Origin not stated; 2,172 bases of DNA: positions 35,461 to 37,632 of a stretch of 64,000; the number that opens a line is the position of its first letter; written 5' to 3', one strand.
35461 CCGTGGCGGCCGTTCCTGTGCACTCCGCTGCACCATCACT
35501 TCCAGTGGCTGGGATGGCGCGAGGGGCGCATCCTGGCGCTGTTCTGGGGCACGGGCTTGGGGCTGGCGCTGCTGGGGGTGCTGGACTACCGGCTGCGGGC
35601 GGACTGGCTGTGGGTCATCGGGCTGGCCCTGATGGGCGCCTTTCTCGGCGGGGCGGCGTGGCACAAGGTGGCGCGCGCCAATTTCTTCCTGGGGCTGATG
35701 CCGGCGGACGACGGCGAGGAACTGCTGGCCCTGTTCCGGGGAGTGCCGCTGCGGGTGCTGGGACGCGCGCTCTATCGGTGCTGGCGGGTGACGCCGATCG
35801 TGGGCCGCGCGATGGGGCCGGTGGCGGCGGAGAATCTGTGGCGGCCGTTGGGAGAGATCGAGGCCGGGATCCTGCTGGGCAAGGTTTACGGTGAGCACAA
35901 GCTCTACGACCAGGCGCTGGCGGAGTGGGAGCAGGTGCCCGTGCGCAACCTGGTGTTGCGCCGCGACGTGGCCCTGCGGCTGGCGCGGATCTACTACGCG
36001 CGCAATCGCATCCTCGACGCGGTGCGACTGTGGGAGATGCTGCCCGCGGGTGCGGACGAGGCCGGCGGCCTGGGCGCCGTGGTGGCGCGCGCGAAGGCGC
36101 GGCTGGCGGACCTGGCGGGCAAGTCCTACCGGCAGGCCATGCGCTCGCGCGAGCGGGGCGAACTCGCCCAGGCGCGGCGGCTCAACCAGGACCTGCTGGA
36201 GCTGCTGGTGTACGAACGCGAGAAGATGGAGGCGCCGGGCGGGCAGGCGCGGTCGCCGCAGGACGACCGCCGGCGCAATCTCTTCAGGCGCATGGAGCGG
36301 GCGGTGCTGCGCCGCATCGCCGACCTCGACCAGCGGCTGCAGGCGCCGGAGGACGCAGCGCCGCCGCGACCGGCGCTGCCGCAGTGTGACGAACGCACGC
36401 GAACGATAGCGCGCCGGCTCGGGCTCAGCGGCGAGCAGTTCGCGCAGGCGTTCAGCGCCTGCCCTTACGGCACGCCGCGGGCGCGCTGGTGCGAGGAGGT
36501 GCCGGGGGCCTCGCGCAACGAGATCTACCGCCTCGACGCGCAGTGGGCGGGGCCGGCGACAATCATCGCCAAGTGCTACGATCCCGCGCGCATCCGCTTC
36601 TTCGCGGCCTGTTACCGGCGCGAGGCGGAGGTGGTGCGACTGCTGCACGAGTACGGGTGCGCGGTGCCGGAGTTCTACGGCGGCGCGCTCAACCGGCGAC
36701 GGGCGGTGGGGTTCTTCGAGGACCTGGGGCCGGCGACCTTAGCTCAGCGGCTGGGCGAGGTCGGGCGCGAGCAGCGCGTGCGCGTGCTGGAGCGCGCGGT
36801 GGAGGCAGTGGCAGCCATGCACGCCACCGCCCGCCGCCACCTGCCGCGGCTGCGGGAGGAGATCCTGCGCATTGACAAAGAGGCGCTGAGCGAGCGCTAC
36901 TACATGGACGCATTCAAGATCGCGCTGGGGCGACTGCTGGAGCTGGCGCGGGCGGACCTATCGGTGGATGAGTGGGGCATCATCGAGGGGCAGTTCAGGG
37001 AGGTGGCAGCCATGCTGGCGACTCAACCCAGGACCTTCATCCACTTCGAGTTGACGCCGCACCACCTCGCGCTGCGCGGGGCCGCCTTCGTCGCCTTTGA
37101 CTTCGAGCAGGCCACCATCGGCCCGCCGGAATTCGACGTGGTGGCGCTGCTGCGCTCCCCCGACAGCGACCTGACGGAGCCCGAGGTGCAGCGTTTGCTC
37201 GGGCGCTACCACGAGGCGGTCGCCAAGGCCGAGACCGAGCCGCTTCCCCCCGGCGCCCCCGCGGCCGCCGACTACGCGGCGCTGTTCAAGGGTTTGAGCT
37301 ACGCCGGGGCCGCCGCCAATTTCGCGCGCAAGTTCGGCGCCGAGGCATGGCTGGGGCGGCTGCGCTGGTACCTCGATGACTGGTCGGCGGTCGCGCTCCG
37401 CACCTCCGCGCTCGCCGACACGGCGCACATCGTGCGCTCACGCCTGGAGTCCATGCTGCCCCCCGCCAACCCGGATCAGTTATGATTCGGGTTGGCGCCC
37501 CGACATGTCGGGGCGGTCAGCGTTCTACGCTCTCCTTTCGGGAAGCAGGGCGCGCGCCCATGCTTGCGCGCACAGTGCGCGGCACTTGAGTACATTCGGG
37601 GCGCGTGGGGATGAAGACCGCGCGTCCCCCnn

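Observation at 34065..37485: FHA-domain protein + MraY fused to TPR repeats and an aminoglycoside-phosphotransferase-fold kinase domain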

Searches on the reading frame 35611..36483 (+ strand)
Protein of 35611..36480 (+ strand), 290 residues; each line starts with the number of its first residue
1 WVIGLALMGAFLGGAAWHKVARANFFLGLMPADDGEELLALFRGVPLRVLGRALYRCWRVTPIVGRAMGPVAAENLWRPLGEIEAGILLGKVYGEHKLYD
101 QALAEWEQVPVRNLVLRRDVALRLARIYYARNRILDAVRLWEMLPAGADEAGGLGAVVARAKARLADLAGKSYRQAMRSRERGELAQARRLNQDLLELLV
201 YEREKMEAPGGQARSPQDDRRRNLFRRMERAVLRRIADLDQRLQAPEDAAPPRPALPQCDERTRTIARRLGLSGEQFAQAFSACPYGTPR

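Call 40: search_protein_families(library=ncbifam, proteins=[window:35611-36420:+], max_evalue=1)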
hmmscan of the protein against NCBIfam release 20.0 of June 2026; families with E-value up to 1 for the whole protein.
window:35611-36420:+ (270 aa): 0 families

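Call 58: search_protein_families(library=pfam, proteins=[window:35611-36480:+], max_evalue=5)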
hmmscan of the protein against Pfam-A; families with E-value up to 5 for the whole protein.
window:35611-36480:+ (290 aa): 4 families
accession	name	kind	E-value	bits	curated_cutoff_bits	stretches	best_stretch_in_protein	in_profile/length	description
PF13174.12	TPR_6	-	0.51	11.6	26.3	0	119-144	1-26/33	Tetratricopeptide repeat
PF13424.12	TPR_12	-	2.4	8.9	30.1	1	97-139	24-66/77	Tetratricopeptide repeat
PF13374.12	TPR_10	-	2.8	8.5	27.5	0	123-142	7-26/42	Tetratricopeptide repeat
PF07719.23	TPR_2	-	4.5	8.1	27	0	122-142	5-25/34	Tetratricopeptide repeat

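Call 71: predict_structure(alignment_id=A3)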
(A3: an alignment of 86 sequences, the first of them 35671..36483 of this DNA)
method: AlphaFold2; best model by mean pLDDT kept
length: 271 residues; sequences in the alignment: 86
mean_pLDDT: 92.4   pTM: 0.79
mean pLDDT of the five models: 92.4, 91.1, 91.1, 90.9, 90.4
residues with pLDDT >= 90: 219; 70-90: 38; 50-70: 14; < 50: 0
segments of 3 or more residues with pLDDT < 50: none
pLDDT, mean of each block of 10 residues (from residue 1): 87 97 96 97 96 96 97 97 98 96 97 97 82 90 98 97 96 98 91 84 95 98 82 73 91 87 81 76
secondary structure, 60 per line:
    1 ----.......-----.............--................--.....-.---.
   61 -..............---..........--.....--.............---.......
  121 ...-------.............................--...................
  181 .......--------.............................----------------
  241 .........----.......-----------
elements in order: E5-11 E17-29 E32-44 H50-54 H62-75 H79-88 H91-95 H98-110 H114-123 H131-159 H162-187 H196-224 H241-249 H254-260

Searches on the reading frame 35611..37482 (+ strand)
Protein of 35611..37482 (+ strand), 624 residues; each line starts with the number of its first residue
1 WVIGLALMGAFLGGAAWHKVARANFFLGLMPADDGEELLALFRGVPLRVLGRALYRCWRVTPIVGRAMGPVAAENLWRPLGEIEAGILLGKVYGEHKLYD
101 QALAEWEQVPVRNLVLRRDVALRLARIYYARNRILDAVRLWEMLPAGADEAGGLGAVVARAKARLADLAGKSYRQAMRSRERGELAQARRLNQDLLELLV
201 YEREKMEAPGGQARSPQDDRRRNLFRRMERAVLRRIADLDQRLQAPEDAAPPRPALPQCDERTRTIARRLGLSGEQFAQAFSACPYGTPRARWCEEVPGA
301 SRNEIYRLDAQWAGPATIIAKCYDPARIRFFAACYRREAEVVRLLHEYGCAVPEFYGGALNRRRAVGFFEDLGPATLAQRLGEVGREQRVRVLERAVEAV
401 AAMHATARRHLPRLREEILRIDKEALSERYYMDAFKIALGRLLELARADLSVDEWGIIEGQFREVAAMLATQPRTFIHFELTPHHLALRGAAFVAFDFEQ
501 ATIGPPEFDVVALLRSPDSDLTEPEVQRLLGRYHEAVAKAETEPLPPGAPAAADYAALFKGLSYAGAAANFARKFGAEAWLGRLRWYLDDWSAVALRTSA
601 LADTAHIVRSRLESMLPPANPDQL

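Call 28: predict_structure(alignment_id=A1)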
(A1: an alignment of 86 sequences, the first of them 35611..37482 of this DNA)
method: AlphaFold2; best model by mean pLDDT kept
length: 624 residues; sequences in the alignment: 86
mean_pLDDT: 91.6   pTM: 0.70
mean pLDDT of the five models: 91.6, 91.5, 90.4, 90.3, 89.9
residues with pLDDT >= 90: 480; 70-90: 112; 50-70: 32; < 50: 0
segments of 3 or more residues with pLDDT < 50: none
pLDDT, mean of each block of 10 residues (from residue 1): 94 92 94 96 95 95 96 95 97 96 96 95 96 96 79 86 96 88 93 97 89 80 93 97 80 80 98 97 96 90 92 97 89 91 95 97 95 94 96 97 92 83 76 96 96 98 94 68 93 89 82 96 96 94 76 93 96 90 94 93 95 84 62
secondary structure, 60 per line:
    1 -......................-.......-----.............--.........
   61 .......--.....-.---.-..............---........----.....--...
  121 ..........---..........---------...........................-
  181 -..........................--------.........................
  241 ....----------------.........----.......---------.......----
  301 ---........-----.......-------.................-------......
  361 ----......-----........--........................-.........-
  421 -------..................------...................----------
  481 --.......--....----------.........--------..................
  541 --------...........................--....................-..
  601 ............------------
elements in order: H2-23 E25-31 E37-49 E52-64 H70-74 H82-95 H99-106 H111-115 H118-130 H134-143 H153-179 H182-207 H216-244 H261-269 H274-280 E290-296 E304-311 E317-323 H331-347 E355-360 E365-370 H377-383 H386-409 H411-419 H428-445 H452-470 E486-489 E492-495 H506-514 H523-540 H549-575 H578-597 H599-612

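Call 31: fold_search(model_id=the predicted structure, library=pdb)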
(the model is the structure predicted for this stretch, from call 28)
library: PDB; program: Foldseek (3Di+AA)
matches with E <= 10: 1961; with E <= 0.001: 46
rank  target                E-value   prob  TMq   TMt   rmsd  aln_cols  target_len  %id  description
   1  3csv                  5.0e-08  1.00  0.39  0.71   5.1       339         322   16  Crystal structure of a putative aminoglycoside phosphotransferase (YP_614837.1) from Silicibacter sp. TM1040 at 2.15 A r (released 2008-04-22)
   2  3jr1_A                2.1e-06  1.00  0.30  0.56   6.9       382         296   13  Crystal structure of Putative fructosamine-3-kinase (YP_719053.1) from HAEMOPHILUS SOMNUS 129PT at 2.32 A resolution (released 2009-09-15)
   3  2qg7_E                7.6e-06  1.00  0.33  0.50   7.5       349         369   11  Plasmodium vivax ethanolamine kinase Pv091845 (released 2007-07-24)
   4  4h05_B                1.3e-05  1.00  0.29  0.58   6.5       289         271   19  Crystal structure of aminoglycoside-3'-phosphotransferase of type VIII (released 2014-04-09)
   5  4feu_C                1.6e-05  1.00  0.27  0.56   6.5       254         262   15  Crystal structure of the aminoglycoside phosphotransferase APH(3')-Ia, with substrate kanamycin and small molecule inh (released 2012-06-20)
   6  9qos_A                1.7e-05  1.00  0.25  0.54   7.2       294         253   17  APH(3')-IIb with an inhibitor (released 2026-02-11)
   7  9qoy_A                1.8e-05  1.00  0.27  0.55   7.6       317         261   18  Pseudomonas aeruginosa APH(3")-IIb - Wild Type (released 2026-04-08)
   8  4few_D                1.9e-05  1.00  0.28  0.57   6.4       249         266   16  Crystal structure of the aminoglycoside phosphotransferase APH(3')-Ia, with substrate kanamycin and small molecule inh (released 2012-06-20)
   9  4few_F                2.1e-05  1.00  0.27  0.57   6.2       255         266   15  Crystal structure of the aminoglycoside phosphotransferase APH(3')-Ia, with substrate kanamycin and small molecule inh (released 2012-06-20)
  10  9qos_B                2.1e-05  1.00  0.25  0.52   8.1       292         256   19  APH(3')-IIb with an inhibitor (released 2026-02-11)
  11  4ej7_B                2.6e-05  1.00  0.27  0.57   7.2       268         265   14  Crystal structure of the aminoglycoside phosphotransferase APH(3')-Ia, ATP-bound (released 2012-04-18)
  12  4feu_E                2.8e-05  1.00  0.27  0.56   7.5       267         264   15  Crystal structure of the aminoglycoside phosphotransferase APH(3')-Ia, with substrate kanamycin and small molecule inh (released 2012-06-20)
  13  4fev_A                2.9e-05  1.00  0.27  0.57   6.4       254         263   16  Crystal structure of the aminoglycoside phosphotransferase APH(3')-Ia, with substrate kanamycin and small molecule inh (released 2012-06-20)
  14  4few_A                2.9e-05  1.00  0.27  0.56   6.4       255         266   14  Crystal structure of the aminoglycoside phosphotransferase APH(3')-Ia, with substrate kanamycin and small molecule inh (released 2012-06-20)
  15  4ej7_C                2.9e-05  1.00  0.27  0.55   6.6       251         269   17  Crystal structure of the aminoglycoside phosphotransferase APH(3')-Ia, ATP-bound (released 2012-04-18)
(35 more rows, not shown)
